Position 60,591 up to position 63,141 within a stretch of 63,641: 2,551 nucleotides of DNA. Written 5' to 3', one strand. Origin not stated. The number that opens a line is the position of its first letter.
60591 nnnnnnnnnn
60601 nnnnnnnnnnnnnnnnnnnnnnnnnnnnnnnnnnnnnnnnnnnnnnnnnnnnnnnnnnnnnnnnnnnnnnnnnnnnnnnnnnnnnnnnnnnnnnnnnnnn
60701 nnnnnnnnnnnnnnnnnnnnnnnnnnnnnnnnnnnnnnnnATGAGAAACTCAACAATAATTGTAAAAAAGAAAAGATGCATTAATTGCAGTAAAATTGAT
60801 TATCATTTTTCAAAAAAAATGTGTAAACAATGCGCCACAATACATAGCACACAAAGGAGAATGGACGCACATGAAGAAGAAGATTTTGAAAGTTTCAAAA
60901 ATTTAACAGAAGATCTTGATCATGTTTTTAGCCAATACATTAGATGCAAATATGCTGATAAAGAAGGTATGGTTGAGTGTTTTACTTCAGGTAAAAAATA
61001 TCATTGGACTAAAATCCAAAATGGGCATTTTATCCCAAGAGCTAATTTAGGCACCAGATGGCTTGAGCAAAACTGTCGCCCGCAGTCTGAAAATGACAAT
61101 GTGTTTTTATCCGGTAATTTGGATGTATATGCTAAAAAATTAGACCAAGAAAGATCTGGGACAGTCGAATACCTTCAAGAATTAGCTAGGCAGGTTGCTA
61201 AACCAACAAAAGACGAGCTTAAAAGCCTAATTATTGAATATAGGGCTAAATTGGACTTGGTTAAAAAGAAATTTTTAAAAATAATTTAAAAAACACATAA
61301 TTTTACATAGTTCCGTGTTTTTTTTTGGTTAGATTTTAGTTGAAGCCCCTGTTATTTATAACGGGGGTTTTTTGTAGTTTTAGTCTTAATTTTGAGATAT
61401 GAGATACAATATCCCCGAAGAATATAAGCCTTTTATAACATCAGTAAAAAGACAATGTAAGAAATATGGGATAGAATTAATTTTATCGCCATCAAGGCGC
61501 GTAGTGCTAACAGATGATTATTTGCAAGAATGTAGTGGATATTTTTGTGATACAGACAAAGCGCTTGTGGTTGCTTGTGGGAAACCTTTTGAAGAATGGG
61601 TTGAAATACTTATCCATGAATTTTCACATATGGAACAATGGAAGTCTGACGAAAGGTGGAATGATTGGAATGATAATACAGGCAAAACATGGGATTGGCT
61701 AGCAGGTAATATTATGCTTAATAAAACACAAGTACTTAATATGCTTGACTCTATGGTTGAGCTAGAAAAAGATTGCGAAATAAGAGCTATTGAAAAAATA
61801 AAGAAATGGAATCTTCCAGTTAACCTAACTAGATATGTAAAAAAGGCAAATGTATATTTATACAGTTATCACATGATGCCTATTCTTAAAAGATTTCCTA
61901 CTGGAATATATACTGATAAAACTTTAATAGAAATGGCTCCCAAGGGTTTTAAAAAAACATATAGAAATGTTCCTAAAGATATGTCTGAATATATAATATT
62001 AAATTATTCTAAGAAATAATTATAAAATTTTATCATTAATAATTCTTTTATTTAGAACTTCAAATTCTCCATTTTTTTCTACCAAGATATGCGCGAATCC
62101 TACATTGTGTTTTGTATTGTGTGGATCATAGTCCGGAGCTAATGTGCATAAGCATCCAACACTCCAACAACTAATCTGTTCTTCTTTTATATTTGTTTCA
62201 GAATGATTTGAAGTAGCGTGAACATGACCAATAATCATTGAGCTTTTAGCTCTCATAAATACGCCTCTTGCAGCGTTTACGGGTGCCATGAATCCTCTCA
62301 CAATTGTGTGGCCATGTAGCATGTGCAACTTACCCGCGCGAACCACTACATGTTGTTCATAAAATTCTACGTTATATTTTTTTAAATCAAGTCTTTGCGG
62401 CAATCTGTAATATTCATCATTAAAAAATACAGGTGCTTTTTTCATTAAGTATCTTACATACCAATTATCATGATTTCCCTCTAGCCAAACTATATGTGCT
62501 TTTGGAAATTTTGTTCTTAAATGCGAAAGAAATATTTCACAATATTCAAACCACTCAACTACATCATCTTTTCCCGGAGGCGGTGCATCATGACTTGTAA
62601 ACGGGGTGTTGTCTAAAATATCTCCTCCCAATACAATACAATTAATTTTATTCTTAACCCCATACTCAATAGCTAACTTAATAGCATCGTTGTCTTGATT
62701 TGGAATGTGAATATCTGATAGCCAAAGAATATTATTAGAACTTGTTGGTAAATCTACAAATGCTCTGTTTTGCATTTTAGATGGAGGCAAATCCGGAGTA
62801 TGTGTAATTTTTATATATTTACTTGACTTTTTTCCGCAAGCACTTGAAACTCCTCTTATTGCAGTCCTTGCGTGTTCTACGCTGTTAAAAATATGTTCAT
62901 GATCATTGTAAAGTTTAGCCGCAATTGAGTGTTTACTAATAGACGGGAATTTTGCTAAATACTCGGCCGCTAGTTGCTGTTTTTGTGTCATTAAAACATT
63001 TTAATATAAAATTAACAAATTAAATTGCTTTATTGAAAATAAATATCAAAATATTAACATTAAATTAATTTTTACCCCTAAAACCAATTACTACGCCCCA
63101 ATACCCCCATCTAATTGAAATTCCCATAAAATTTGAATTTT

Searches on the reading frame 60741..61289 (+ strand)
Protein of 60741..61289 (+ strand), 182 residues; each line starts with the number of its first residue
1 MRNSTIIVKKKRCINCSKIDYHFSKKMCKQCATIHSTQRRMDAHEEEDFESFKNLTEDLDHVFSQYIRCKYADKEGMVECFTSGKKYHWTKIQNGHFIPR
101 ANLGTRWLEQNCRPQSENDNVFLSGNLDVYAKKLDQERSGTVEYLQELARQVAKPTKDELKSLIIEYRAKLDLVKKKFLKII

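Call 59: search_protein_families(library=pfam, proteins=[window:60741-61289:+], max_evalue=0.01)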
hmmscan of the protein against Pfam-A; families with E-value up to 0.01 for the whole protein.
window:60741-61289:+ (182 aa): 1 family
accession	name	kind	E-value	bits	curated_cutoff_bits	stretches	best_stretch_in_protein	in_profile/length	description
PF05766.18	NinG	-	9.1e-09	35.9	25.4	1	30-176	50-192/193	Bacteriophage Lambda NinG protein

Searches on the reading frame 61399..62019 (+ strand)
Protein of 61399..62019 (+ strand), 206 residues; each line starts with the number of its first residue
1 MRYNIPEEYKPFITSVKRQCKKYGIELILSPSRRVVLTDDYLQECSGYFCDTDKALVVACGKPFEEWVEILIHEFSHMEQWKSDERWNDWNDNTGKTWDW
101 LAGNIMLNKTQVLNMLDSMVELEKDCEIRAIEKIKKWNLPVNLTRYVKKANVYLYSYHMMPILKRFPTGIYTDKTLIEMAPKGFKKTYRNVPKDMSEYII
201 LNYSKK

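Call 59: search_protein_families(library=pfam, proteins=[window:61399-62019:+], max_evalue=0.01)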
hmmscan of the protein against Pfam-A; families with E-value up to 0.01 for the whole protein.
window:61399-62019:+ (206 aa): 1 family
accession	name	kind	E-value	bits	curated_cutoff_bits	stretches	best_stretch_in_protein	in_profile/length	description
PF20573.4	DUF6782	-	4.4e-07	29.8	27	1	35-82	58-105/241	Putative metallopeptidase family (DUF6782)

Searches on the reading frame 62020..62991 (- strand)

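Call 59: search_protein_families(library=pfam, proteins=[window:62020-62991:-], max_evalue=0.01)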
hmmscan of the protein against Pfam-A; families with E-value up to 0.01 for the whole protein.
window:62020-62991:- (323 aa): 1 family
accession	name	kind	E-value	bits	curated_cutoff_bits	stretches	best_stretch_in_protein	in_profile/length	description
PF00149.33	Metallophos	-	4.5e-08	34.2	21.5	1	88-228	3-116/191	Calcineurin-like phosphoesterase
